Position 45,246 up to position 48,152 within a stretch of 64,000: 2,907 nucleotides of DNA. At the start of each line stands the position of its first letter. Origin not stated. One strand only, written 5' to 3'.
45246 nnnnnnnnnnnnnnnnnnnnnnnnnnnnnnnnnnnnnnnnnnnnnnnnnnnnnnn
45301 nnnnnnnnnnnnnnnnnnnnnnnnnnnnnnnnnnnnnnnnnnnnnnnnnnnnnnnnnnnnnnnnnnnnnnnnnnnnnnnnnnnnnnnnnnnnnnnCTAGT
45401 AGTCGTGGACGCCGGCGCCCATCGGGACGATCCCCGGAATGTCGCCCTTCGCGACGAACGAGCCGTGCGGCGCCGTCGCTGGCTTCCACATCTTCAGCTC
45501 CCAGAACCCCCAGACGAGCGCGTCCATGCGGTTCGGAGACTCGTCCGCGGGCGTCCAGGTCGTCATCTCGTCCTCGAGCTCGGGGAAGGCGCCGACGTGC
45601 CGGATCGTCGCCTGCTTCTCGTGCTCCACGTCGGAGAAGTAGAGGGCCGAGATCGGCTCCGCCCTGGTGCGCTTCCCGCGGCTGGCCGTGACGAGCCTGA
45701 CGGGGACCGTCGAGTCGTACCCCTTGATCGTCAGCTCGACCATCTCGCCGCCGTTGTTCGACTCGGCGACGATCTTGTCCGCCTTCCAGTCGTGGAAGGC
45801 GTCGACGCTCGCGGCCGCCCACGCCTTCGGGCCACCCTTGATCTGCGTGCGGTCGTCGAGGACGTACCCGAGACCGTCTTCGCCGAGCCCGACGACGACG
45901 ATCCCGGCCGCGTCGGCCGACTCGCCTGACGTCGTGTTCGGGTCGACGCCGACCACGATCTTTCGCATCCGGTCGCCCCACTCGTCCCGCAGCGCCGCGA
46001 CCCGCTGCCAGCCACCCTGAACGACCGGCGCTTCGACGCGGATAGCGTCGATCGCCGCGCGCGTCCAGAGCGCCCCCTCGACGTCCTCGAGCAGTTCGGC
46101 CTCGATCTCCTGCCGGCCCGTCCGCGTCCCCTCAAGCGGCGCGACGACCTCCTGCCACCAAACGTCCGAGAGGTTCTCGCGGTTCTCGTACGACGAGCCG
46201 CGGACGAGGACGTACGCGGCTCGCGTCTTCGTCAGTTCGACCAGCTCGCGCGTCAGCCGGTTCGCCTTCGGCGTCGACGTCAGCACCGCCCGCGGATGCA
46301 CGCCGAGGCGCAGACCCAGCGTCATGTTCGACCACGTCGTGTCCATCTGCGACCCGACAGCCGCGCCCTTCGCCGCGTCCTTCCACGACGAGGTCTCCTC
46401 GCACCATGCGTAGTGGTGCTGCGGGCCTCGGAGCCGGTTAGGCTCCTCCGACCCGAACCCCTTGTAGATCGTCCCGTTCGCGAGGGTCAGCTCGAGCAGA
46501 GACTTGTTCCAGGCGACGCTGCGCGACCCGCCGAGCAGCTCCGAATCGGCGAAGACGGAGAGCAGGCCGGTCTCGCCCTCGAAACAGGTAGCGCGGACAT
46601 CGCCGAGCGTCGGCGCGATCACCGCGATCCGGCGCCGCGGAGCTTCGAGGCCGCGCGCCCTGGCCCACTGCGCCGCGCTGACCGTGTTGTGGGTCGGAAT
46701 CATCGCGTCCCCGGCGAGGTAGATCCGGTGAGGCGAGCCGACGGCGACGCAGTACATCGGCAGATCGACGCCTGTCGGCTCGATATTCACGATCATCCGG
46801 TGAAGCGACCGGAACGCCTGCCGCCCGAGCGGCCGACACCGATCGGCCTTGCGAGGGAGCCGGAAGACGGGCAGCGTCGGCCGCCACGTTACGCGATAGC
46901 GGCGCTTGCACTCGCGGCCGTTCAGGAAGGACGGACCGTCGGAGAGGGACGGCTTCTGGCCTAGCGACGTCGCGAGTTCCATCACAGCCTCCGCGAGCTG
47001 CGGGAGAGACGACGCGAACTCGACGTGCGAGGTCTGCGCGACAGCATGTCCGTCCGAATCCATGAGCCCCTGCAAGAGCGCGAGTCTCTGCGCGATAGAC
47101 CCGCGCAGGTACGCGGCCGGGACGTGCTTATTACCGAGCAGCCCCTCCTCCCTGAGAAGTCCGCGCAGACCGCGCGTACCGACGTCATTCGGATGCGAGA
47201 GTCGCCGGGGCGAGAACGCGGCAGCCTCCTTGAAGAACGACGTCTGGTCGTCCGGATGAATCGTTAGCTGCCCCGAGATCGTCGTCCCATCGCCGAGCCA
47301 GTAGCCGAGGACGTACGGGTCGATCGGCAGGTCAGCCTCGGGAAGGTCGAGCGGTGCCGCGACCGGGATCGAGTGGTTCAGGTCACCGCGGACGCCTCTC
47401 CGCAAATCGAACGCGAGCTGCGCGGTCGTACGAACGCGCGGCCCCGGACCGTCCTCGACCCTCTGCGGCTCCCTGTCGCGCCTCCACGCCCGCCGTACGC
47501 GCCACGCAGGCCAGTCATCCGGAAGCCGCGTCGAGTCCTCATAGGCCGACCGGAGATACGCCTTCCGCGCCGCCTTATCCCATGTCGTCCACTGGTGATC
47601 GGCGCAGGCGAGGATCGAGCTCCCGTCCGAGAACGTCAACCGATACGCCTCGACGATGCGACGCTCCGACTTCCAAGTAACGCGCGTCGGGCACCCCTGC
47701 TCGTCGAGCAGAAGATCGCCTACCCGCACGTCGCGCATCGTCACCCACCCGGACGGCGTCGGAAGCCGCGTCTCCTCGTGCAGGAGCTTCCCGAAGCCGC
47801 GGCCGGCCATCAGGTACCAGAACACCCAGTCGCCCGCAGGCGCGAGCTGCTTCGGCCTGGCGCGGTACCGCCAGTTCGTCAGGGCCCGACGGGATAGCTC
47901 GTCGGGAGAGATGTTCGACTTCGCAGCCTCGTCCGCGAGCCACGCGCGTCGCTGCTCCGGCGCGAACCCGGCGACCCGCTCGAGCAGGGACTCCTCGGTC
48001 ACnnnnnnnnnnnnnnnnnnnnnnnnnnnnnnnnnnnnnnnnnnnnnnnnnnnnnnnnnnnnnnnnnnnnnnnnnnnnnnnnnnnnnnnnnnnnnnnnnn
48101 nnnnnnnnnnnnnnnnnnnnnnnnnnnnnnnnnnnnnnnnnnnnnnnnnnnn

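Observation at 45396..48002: Terminase large subunit with a class-3-like intein in the P-loop, and a second intein in the portal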

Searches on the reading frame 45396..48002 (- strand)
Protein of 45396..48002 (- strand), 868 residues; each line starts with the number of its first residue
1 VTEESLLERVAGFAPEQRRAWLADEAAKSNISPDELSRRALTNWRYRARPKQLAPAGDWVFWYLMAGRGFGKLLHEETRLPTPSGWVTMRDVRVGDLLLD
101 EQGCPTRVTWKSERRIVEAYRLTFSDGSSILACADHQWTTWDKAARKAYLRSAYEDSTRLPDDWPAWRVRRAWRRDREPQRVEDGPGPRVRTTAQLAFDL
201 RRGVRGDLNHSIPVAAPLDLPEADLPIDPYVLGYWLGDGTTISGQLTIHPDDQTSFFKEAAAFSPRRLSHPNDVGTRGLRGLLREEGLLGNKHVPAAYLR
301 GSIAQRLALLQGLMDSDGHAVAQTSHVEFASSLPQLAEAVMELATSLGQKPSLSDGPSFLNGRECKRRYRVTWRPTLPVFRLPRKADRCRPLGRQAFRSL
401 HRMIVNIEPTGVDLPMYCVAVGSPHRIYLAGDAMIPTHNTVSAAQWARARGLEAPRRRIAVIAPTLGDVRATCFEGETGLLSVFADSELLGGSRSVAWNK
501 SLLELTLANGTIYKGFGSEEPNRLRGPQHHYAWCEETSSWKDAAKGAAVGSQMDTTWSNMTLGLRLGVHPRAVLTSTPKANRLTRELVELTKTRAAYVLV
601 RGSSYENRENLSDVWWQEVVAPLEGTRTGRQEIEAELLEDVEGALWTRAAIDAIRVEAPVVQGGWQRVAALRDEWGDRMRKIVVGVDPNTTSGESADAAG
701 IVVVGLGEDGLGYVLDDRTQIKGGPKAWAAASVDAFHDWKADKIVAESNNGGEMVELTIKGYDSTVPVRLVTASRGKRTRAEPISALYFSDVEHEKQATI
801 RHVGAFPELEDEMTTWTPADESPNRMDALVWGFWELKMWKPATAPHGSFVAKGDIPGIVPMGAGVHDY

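Call 3: search_protein_families(library=pfam, proteins=[window:45396-48002:-], max_evalue=0.1)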
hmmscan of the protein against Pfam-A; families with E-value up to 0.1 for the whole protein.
window:45396-48002:- (868 aa): 5 families
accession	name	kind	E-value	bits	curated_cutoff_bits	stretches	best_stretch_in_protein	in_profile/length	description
PF17289.8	Terminase_6C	-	1.8e-11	44.7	22.6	1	684-831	1-150/155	Terminase RNaseH-like domain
PF14528.11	LAGLIDADG_3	-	3.9e-06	27.5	22.5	1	305-354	2-53/82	LAGLIDADG-like domain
PF05204.19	Hom_end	-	0.0032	18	21.1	1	294-359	2-68/110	Homing endonuclease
PF13403.11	Hint_2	-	0.0097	16.7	28.4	1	75-117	4-46/147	Hint domain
PF03237.21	Terminase_6N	-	0.056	13.5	22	0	444-559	15-127/215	Terminase large subunit, T4likevirus-type, N-terminal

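Call 5: search_dna_similar(query=window:45396-48002:-, collection=phages, mode=protein, max_rows=40)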
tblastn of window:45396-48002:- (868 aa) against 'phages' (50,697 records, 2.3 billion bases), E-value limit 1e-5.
Records with a match: 962; places in all: 981; records where one place covers at least 80% of the query: 0.
Best place of each record, by identity: <60% 962.
By first word of the organism name: Mycobacterium 300; Gordonia 163; Vibrio 120; Salmonella 77; Microbacterium 50; Klebsiella 32; Escherichia 26; Pseudomonas 24; Arthrobacter 18; Aeromonas 15; and 51 more.
By host as written in the record: Mycobacterium smegmatis mc2 155 230; Gordonia terrae 3612 140; - 120; Mycobacterium smegmatis mc#155 34; Microbacterium foliorum NRRL B-24224 31; Klebsiella pneumoniae 19; Salmonella enterica subsp. enterica serovar Enteritidis 16; Microbacterium foliorum NRRL B-24224 SEA 12; and 166 more.
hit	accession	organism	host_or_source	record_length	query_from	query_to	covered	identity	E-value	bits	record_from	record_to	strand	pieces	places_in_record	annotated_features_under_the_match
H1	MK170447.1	Methanosarcina virus MetMV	Methanosarcina sp.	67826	64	836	70%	30.9%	5e-41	264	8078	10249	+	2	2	gene transfer agent terminase protein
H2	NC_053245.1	Gordonia phage Ali17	Gordonia terrae CAG3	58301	70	836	66%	31.7%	4e-30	202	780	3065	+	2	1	2: exonuclease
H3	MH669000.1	Gordonia phage Ali17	Gordonia terrae CAG3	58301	70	836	66%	31.7%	4e-30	202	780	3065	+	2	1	2: terminase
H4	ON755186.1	Gordonia phage APunk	Gordonia terrae 3612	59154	70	836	62%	31.7%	2e-29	199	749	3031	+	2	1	2: terminase large subunit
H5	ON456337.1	Gordonia Phage Sampson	Gordonia terrae 3612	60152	70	836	62%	31.7%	2e-29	199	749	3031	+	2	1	2: terminase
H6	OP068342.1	Gordonia phage ViaConlectus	Gordonia terrae 3612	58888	70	836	62%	31.7%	2e-29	199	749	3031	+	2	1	2: terminase large subunit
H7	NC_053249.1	Gordonia phage Verity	Gordonia terrae 3612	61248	70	836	62%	30.9%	9e-30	199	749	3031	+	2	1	2: exonuclease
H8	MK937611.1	Gordonia phage Verity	Gordonia terrae 3612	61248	70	836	62%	30.9%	9e-30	199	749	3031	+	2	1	2: terminase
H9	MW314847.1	Gordonia phage Delrey21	Gordonia terrae 3612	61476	70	836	62%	30.9%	9e-30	199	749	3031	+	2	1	2: terminase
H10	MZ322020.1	Gordonia phage DoctorFroggo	Gordonia terrae 3612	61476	70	836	62%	30.9%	9e-30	199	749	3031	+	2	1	2: terminase large subunit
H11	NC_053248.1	Gordonia phage Zipp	Gordonia terrae 3612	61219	70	836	62%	30.9%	1e-29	197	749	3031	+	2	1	2: exonuclease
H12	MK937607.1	Gordonia phage Zipp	Gordonia terrae 3612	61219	70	836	62%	30.9%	1e-29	197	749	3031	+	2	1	2: terminase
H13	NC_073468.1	Microbacterium phage Pumpernickel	Microbacterium paraoxydans NRRL B-14843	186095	292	851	65%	29.0%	4e-43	176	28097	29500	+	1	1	75: terminase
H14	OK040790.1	Microbacterium phage Pumpernickel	Microbacterium paraoxydans NRRL B-14843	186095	292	851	65%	29.0%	4e-43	176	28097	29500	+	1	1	75: terminase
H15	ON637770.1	Microbacterium phage Big4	Microbacterium foliorum NRRL B-24224 SEA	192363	292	853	65%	28.6%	4e-42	173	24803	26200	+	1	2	64: terminase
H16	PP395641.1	Microcystis phage Mae-JY09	Microcystis aeruginosa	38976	439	840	46%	40.0%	5e-68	253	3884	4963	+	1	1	terminase large subunit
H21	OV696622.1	Brevibacterium phage Rousseau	French washed-rind cheese surface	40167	64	449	44%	40.1%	7e-58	222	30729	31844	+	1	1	DnaB-like replicative helicase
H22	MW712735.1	Arthrobacter phage Rizwana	Arthrobacter sp. ATCC 21022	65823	439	857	48%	36.9%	2e-61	233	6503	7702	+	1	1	14: terminase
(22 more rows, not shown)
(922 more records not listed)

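Call 15: get_annotated_region(hit=H4, flank=600)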
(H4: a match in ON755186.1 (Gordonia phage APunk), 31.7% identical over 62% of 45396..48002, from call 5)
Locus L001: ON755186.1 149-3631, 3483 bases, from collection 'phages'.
description: Gordonia phage APunk, complete genome.
organism: Gordonia phage APunk (NCBI taxid 2926082)
taxonomy: Viruses; Duplodnaviria; Heunggongvirae; Uroviricota; Caudoviricetes; Zitchvirus
host: Gordonia terrae 3612; source: soil; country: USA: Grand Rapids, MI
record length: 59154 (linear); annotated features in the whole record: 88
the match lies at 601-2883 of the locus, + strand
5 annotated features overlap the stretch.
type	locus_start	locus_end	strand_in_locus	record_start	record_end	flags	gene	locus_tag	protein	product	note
CDS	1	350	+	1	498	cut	1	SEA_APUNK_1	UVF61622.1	terminase small subunit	-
CDS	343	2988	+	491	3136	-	2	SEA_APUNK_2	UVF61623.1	terminase large subunit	-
CDS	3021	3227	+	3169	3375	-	3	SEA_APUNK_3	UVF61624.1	hypothetical protein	-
CDS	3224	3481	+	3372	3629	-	4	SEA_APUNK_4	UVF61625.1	hypothetical protein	-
CDS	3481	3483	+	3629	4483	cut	5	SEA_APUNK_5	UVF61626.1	hypothetical protein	-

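Call 16: get_annotated_region(hit=H21, flank=1500)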
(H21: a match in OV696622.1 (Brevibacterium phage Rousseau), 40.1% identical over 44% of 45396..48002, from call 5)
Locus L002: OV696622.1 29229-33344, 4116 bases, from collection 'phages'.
description: Brevibacterium phage Rousseau genome assembly, complete genome: monopartite.
organism: Brevibacterium phage Rousseau (NCBI taxid 2891957)
taxonomy: Viruses; Duplodnaviria; Heunggongvirae; Uroviricota; Caudoviricetes
host: -; source: French washed-rind cheese surface; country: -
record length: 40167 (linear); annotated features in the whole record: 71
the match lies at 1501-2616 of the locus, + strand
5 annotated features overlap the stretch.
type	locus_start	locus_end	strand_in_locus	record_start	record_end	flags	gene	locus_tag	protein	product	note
CDS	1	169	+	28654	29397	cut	-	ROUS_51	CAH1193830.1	S-adenosylmethionine-dependent methyltransferase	-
CDS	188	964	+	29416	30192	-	-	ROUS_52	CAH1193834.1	Replication initiation protein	-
CDS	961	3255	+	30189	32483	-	-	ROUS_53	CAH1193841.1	DnaB-like replicative helicase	-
CDS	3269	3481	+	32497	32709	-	-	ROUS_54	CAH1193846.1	RNA polymerase sigma factor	-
CDS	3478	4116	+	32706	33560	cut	-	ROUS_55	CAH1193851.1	DnaQ-like exonuclease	-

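Call 17: get_annotated_region(hit=H22, flank=600)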
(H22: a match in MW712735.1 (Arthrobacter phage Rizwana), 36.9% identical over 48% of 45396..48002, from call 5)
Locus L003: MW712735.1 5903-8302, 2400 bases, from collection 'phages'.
description: Arthrobacter phage Rizwana, complete genome.
organism: Arthrobacter phage Rizwana (NCBI taxid 2836008)
taxonomy: Viruses; Duplodnaviria; Heunggongvirae; Uroviricota; Caudoviricetes; Tankvirus
host: Arthrobacter sp. ATCC 21022; source: -; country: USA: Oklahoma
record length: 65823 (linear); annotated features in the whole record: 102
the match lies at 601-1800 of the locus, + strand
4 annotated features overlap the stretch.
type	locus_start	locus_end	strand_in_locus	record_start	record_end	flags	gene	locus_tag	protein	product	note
CDS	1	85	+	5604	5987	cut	12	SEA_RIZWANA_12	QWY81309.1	hypothetical protein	-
CDS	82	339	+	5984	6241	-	13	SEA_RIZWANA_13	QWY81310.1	PnuC-like nicotinamide riboside transporter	-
CDS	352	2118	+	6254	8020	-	14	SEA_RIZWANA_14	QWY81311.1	terminase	-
CDS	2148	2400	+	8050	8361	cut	15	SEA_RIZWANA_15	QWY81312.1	membrane protein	-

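Call 18: get_annotated_region(hit=H1, flank=600)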
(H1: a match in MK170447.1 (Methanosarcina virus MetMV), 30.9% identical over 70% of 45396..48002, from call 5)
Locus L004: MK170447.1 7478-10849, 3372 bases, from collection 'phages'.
description: Methanosarcina virus MetMV, complete genome.
organism: Methanosarcina virus MetMV (NCBI taxid 2488574)
taxonomy: Viruses; Duplodnaviria; Heunggongvirae; Uroviricota; Caudoviricetes
host: Methanosarcina sp.; source: -; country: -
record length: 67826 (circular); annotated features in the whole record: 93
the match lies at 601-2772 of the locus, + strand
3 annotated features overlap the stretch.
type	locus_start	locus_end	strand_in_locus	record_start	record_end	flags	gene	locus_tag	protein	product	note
CDS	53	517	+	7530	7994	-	-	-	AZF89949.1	hypothetical protein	-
CDS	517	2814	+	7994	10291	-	-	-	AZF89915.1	gene transfer agent terminase protein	-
CDS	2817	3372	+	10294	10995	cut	-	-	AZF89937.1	hypothetical protein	-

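Call 19: get_annotated_region(hit=H16, flank=600)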
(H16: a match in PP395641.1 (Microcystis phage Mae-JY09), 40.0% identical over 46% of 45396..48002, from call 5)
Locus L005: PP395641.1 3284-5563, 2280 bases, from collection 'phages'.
description: Microcystis phage Mae-JY09, complete genome.
organism: Microcystis phage Mae-JY09 (NCBI taxid 3126652)
taxonomy: Viruses; Duplodnaviria; Heunggongvirae; Uroviricota; Caudoviricetes
host: Microcystis aeruginosa; source: -; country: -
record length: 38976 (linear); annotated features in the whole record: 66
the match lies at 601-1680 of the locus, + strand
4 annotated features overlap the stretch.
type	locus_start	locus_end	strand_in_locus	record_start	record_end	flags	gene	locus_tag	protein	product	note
CDS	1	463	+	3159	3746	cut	-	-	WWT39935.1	hypothetical protein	-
CDS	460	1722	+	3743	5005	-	-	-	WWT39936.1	terminase large subunit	-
CDS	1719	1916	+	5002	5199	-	-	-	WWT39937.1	hypothetical protein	-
CDS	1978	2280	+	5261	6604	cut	-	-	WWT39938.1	portal protein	-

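Call 27: find_homologous_proteins(query=window:45396-48002:-, max_evalue=1e-10)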
Query window:45396-48002:- (868 aa): 4099 proteins with E <= 1e-10 among 8000 candidates; the best 120 are listed.
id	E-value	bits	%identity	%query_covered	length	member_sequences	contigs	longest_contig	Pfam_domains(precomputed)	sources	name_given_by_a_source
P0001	0.0e+0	2003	100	100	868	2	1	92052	PF17289.9,PF14528.12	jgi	jgi:phage terminase large subunit-like protein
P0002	2.5e-289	980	55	98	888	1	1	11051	PF17289.9,PF14528.12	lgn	-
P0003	8.6e-224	763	75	50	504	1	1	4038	PF17289.9,PF03237.22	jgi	jgi:phage terminase large subunit-like protein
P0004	2.0e-220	752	47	99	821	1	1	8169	PF17289.9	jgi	-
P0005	6.2e-220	751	76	49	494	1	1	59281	PF17289.9,PF03237.22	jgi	jgi:phage terminase large subunit-like protein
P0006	3.1e-219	748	75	49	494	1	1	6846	PF17289.9,PF03237.22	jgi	jgi:phage terminase large subunit-like protein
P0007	6.4e-219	747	75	49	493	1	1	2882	PF17289.9,PF03237.22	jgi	jgi:phage terminase large subunit-like protein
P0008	3.2e-218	745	76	49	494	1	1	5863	PF17289.9,PF03237.22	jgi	jgi:phage terminase large subunit-like protein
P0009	5.9e-218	744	75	49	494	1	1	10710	PF17289.9,PF03237.22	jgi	jgi:phage terminase large subunit-like protein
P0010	1.2e-215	736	73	49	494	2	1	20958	PF17289.9,PF03237.22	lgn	-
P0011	1.2e-213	730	75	49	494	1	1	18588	PF17289.9,PF03237.22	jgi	jgi:phage terminase large subunit-like protein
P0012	1.1e-208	713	45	93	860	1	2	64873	PF17289.9,PF03237.22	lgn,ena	-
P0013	4.7e-208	711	49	91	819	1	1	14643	PF17289.9,PF03237.22,PF14528.12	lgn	-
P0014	2.5e-202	692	66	49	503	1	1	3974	PF17289.9,PF03237.22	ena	-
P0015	1.3e-199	683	45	92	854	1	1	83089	PF17289.9,PF03237.22,PF14528.12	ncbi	-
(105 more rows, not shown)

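Call 53: search_protein_families(library=phrogs, proteins=[window:45396-48002:-], max_evalue=0.001)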
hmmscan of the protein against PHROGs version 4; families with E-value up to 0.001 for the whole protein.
window:45396-48002:- (868 aa): 7 families
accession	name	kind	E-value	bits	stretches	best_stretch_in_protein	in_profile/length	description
phrog_36964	-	head and packaging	2.2e-27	96.5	2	220-458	206-453/890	terminase large subunit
phrog_15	-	head and packaging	3.4e-24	86.3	2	200-331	174-319/1330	terminase large subunit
phrog_38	-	head and packaging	1.5e-23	84.4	2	642-838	524-705/760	terminase large subunit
phrog_979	-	head and packaging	9.7e-20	71.8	1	676-842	430-605/642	terminase large subunit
phrog_19299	-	head and packaging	6.1e-17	62.3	2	66-136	24-95/702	terminase large subunit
phrog_2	-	head and packaging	2.3e-13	50.8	1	440-838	291-594/807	terminase large subunit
phrog_50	-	DNA, RNA and nucleotide metabolism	6.6e-06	26.5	1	57-144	73-159/570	DnaC-like helicase loader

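Call 75: find_encoding_contigs(protein=P0001, flank=1000, max_places=2)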
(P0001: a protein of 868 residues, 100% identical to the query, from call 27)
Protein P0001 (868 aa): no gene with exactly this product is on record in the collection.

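Call 76: find_encoding_contigs(protein=P0005, flank=10000, max_places=1)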
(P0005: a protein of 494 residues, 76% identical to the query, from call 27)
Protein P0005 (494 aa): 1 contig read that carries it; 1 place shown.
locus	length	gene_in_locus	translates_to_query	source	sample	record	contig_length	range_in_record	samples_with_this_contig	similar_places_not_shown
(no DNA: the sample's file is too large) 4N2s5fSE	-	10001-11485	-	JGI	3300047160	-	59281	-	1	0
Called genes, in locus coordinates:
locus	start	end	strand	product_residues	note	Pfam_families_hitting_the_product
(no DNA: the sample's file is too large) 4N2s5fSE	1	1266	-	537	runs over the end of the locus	PF00672:HAMP, PF00512:HisKA, PF02518:HATPase_c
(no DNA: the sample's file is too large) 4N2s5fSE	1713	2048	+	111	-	PF12840:HTH_20, PF01022:HTH_5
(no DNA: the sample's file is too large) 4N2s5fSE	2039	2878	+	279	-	PF01135:PCMT (weak), PF13489:Methyltransf_23, PF01209:Ubie_methyltran, PF06325:PrmA, PF13847:Methyltransf_31, PF08241:Methyltransf_11, PF08242:Methyltransf_12, PF13649:Methyltransf_25, +1 more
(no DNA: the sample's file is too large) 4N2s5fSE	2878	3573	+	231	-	PF00230:MIP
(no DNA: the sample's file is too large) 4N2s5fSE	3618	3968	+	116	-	PF01451:LMWPc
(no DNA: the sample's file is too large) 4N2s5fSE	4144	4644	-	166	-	PF06210:DUF1003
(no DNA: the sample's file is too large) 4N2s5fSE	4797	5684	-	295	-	PF02129:Peptidase_S15, PF05448:AXE1 (faint), PF00561:Abhydrolase_1, PF12146:Hydrolase_4, PF00326:Peptidase_S9 (weak)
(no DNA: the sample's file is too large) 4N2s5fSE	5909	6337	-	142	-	-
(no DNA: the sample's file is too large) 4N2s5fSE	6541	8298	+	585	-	PF00486:Trans_reg_C, PF03704:BTAD, PF16819:DUF5074 (faint), PF21959:DUF6923 (faint)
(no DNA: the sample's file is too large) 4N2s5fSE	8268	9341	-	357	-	PF02608:Bmp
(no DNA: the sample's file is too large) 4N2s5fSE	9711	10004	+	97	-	-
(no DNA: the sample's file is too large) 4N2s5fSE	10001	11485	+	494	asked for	PF03237:Terminase_6N, PF17289:Terminase_6C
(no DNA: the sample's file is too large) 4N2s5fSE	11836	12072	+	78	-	-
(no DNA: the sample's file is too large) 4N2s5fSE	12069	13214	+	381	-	PF05869:Dam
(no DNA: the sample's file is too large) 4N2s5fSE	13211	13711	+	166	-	-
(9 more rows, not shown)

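Call 77: find_encoding_contigs(protein=P0003, flank=2000, max_places=1)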
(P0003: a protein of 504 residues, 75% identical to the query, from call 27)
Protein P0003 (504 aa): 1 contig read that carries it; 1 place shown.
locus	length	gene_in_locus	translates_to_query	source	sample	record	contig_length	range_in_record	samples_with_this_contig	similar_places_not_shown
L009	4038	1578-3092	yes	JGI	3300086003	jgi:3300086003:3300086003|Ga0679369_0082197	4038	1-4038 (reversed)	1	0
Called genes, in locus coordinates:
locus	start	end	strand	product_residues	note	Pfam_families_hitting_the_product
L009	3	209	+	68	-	?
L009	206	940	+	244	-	-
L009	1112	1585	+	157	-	PF18932:DUF5681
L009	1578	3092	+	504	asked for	PF03237:Terminase_6N, PF17289:Terminase_6C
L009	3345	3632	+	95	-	-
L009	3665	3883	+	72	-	-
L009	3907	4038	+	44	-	?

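Call 78: find_encoding_contigs(protein=P0002, flank=5000, max_places=1)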
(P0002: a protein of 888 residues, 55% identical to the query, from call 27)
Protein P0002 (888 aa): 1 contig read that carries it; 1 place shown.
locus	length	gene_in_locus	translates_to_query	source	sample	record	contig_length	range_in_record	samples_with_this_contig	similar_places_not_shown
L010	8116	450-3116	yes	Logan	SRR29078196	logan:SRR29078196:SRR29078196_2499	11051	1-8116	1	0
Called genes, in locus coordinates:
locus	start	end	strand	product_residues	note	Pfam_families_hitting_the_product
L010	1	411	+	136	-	?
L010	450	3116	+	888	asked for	PF14528:LAGLIDADG_3 (weak), PF17289:Terminase_6C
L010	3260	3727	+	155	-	-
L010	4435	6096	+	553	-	PF05731:TROVE, PF25045:vWA_Ro60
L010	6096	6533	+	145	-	-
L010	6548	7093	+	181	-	PF17720:RLIG1 (weak)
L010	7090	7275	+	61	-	-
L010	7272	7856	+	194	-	-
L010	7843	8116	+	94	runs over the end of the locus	-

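Call 100: find_related_loci(query=window:45396-48002:-, collection=genome_contigs, flank=3000)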
Query window:45396-48002:- (868 aa) in genome_contigs; peptide patterns used: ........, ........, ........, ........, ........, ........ (x = any residue, [..] = any of these).
27 stretches matched a pattern, but none encodes a relative of the query by tblastn (E <= 1e-3).

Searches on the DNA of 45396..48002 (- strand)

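Call 4: search_dna_similar(query=window:45396-48002:-, collection=phages, mode=near, max_rows=30)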
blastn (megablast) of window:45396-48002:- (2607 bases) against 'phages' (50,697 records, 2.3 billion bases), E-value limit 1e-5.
No match.
